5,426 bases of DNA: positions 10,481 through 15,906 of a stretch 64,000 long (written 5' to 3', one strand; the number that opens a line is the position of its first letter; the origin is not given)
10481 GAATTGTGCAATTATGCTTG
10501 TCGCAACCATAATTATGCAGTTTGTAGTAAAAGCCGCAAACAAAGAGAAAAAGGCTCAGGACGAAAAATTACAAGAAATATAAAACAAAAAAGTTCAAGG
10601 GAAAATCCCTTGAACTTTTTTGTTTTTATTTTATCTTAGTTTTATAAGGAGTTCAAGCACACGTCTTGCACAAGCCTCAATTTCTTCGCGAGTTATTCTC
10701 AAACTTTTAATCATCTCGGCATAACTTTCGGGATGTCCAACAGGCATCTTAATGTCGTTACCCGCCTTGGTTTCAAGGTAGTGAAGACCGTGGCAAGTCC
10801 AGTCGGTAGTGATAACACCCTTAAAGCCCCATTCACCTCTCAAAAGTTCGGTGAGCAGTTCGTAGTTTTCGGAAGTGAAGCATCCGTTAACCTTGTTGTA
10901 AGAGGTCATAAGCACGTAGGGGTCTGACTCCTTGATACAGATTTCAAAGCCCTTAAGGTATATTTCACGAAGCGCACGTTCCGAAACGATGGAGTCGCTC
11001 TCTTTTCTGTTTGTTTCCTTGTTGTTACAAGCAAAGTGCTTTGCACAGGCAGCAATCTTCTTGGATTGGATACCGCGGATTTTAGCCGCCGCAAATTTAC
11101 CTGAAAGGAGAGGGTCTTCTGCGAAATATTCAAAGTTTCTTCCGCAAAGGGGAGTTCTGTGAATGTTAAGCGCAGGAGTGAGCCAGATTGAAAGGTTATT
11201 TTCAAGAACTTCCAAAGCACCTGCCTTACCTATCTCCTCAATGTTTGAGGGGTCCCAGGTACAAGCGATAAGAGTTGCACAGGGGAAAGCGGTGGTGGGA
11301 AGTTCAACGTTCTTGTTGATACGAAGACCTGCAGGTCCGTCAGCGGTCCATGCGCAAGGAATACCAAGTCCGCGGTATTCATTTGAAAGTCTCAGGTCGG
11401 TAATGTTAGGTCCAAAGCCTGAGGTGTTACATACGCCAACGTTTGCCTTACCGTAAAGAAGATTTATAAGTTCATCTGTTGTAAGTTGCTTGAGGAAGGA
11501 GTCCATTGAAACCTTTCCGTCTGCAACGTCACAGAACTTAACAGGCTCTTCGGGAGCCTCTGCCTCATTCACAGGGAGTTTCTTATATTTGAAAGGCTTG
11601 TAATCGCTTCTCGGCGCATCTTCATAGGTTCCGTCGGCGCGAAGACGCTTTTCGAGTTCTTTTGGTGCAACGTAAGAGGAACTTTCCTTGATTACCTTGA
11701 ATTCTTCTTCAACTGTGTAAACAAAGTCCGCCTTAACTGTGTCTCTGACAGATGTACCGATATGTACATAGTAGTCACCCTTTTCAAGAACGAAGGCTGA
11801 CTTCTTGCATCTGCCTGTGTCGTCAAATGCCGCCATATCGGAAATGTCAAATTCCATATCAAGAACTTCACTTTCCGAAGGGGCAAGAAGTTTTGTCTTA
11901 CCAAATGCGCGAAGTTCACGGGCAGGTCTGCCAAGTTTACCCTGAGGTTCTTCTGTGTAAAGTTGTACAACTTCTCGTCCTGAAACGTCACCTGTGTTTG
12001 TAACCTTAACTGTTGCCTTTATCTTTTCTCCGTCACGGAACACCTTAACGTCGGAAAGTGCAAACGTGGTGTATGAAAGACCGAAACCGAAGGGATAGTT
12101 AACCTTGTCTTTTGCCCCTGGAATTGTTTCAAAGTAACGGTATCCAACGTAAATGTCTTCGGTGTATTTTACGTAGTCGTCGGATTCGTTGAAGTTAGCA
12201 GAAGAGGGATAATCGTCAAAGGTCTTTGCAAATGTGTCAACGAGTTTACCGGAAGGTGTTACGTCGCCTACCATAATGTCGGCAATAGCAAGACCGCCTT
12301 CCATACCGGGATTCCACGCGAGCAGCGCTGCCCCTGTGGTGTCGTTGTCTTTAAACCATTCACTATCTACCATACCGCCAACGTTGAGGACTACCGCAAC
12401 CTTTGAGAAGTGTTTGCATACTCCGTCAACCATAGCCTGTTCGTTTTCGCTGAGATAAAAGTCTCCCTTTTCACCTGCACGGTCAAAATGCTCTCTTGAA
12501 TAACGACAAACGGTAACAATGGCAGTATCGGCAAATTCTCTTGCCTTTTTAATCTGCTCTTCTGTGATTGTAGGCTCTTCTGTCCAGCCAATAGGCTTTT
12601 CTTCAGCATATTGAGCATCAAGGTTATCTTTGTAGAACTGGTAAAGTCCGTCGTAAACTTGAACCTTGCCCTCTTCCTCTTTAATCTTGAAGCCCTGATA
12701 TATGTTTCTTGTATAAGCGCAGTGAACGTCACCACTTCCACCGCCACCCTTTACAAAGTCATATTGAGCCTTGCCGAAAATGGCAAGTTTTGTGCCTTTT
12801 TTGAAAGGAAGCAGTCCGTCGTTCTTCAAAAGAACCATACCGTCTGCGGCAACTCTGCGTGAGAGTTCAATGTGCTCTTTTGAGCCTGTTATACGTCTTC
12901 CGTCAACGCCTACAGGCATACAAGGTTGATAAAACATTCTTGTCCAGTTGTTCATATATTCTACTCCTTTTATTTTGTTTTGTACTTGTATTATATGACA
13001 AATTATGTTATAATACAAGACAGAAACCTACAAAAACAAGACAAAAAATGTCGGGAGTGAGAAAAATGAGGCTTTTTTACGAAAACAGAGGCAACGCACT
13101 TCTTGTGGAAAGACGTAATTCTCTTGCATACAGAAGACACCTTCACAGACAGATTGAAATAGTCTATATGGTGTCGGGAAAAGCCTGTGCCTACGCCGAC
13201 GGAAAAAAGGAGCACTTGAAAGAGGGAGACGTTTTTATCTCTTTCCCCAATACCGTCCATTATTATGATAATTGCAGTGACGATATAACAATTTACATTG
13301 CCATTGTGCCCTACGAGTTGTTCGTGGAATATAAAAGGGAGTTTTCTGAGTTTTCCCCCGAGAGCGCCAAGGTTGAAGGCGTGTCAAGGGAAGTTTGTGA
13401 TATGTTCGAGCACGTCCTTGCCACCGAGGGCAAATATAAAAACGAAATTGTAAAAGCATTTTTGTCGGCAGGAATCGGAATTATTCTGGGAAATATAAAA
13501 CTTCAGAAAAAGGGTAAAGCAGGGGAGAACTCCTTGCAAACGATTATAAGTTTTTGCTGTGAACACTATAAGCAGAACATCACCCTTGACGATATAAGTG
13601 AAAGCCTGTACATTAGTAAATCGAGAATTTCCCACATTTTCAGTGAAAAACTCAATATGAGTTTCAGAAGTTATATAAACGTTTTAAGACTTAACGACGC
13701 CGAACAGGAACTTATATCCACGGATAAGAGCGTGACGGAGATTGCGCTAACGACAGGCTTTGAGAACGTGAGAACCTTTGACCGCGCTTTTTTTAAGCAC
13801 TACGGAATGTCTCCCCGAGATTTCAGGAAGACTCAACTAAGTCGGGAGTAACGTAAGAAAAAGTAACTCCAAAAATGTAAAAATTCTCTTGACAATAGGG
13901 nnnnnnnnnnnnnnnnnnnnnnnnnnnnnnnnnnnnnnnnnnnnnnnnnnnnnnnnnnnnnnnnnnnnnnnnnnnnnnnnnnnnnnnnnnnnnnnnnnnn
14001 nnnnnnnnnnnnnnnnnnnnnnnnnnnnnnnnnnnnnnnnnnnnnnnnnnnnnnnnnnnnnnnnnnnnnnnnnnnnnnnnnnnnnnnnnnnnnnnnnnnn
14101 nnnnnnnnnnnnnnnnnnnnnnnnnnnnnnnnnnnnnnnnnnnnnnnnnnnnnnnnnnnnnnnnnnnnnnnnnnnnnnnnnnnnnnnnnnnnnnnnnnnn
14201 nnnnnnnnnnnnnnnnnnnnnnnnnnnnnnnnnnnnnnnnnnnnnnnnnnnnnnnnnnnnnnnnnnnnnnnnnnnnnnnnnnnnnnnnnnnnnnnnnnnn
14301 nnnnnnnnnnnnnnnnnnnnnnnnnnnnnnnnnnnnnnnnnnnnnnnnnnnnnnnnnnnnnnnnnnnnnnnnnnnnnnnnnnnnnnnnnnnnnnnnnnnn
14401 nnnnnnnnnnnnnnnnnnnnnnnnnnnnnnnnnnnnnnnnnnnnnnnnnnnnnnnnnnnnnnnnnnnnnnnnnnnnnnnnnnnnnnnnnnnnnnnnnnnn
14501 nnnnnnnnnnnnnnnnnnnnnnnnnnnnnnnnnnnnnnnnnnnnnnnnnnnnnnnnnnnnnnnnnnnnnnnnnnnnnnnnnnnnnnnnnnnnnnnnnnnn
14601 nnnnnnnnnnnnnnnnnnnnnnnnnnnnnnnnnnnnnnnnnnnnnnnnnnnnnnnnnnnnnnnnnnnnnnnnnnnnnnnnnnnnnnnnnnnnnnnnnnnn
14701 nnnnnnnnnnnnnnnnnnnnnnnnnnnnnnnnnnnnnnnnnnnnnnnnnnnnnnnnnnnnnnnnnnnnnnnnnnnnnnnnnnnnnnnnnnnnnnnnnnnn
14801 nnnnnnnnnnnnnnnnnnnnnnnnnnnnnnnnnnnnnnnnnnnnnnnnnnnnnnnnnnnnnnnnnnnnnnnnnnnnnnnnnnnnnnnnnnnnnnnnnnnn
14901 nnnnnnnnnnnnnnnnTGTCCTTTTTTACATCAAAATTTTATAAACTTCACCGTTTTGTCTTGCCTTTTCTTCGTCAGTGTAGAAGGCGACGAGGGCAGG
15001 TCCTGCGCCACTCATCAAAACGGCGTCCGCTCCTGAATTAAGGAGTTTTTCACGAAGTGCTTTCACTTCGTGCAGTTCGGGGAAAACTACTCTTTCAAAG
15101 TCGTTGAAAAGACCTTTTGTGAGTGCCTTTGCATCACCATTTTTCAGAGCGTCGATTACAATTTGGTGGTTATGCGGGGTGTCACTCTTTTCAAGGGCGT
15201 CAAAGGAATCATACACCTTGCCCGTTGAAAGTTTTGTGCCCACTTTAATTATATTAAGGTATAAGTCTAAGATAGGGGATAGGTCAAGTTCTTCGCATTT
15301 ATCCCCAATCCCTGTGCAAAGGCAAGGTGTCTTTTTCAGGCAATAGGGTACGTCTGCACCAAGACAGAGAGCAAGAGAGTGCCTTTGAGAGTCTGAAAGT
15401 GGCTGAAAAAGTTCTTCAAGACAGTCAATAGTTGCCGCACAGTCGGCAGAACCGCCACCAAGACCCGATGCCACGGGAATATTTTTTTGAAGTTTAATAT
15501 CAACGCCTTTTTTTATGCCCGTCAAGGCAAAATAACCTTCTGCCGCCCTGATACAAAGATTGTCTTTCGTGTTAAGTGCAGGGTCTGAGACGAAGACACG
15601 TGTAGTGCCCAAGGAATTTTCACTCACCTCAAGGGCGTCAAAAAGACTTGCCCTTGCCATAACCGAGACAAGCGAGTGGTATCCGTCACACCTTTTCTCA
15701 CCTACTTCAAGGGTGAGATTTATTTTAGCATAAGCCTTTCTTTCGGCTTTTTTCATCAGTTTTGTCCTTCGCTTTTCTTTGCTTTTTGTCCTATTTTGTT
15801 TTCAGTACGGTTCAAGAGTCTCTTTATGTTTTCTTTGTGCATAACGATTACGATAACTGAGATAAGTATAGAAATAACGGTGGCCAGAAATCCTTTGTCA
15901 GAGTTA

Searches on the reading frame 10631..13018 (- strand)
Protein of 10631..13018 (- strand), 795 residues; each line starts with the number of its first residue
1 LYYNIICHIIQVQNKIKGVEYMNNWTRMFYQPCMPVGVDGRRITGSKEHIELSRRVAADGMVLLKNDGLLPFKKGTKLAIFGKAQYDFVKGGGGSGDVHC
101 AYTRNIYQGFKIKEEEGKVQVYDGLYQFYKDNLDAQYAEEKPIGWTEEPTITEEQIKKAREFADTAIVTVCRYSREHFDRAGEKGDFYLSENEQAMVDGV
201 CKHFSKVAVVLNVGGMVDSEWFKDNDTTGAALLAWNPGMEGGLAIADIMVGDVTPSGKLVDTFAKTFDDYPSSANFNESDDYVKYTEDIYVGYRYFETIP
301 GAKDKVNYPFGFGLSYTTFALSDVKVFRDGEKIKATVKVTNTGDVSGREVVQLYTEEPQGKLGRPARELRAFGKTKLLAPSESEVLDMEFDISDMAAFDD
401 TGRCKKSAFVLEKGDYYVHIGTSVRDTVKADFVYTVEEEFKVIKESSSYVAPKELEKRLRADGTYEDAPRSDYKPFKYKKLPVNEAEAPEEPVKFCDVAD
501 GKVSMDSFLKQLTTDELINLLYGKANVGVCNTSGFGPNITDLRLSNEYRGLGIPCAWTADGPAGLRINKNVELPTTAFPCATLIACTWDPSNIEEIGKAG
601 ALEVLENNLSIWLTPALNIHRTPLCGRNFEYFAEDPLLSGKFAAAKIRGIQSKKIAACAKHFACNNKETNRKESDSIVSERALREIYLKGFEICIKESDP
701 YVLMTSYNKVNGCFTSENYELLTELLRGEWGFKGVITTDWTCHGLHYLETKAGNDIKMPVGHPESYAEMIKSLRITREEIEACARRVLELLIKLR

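Call 51: search_protein_families(library=pfam, proteins=[window:10631-13018:-], max_evalue=0.00001)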
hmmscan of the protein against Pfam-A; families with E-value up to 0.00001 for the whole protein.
window:10631-13018:- (795 aa): 3 families
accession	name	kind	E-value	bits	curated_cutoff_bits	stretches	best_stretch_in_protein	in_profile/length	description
PF01915.27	Glyco_hydro_3_C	-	5.6e-40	137.9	31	1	61-316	1-200/200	Glycosyl hydrolase family 3 C-terminal domain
PF00933.27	Glyco_hydro_3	-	4.5e-33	115.5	27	1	546-790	56-316/316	Glycosyl hydrolase family 3 N terminal domain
PF14310.12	Fn3-like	-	4.6e-16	59.1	25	1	349-423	1-70/71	Fibronectin type III-like domain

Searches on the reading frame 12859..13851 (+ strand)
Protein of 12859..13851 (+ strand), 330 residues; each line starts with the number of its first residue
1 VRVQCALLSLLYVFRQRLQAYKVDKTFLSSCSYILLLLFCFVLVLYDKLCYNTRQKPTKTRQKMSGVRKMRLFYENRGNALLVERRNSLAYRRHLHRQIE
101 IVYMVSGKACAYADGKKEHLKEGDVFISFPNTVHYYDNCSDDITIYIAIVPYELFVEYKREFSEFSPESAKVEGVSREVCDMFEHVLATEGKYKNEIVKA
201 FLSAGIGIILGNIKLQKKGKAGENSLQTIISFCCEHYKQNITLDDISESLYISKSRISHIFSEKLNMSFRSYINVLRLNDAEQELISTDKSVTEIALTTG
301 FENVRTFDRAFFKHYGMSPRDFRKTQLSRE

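Call 51: search_protein_families(library=pfam, proteins=[window:12859-13851:+], max_evalue=0.00001)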
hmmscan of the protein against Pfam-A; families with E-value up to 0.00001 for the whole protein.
window:12859-13851:+ (330 aa): 4 families
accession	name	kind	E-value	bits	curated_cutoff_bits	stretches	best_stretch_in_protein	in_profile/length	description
PF12833.13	HTH_18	-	8.3e-23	80.9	33.6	1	247-324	2-79/80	Helix-turn-helix domain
PF00165.29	HTH_AraC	-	1.7e-15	57.1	26.6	1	286-324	2-42/42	Bacterial regulatory helix-turn-helix proteins, AraC family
PF07883.17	Cupin_2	-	6.6e-10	39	27.2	1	93-149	13-69/70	Cupin domain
PF02311.25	AraC_binding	-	7.5e-09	35.9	21.1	1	89-187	14-113/135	AraC-like ligand binding domain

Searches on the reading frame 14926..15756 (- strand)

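Call 52: search_protein_families(library=pfam, proteins=[window:14926-15756:-], max_evalue=0.00001)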
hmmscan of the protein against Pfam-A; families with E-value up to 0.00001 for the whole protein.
window:14926-15756:- (276 aa): 2 families
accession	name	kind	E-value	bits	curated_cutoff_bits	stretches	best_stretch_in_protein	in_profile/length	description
PF00288.32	GHMP_kinases_N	-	7.3e-14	52.2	22.3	1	66-140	1-84/87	GHMP kinases N terminal domain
PF08544.19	GHMP_kinases_C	-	1.2e-10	42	21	1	201-267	2-74/85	GHMP kinases C terminal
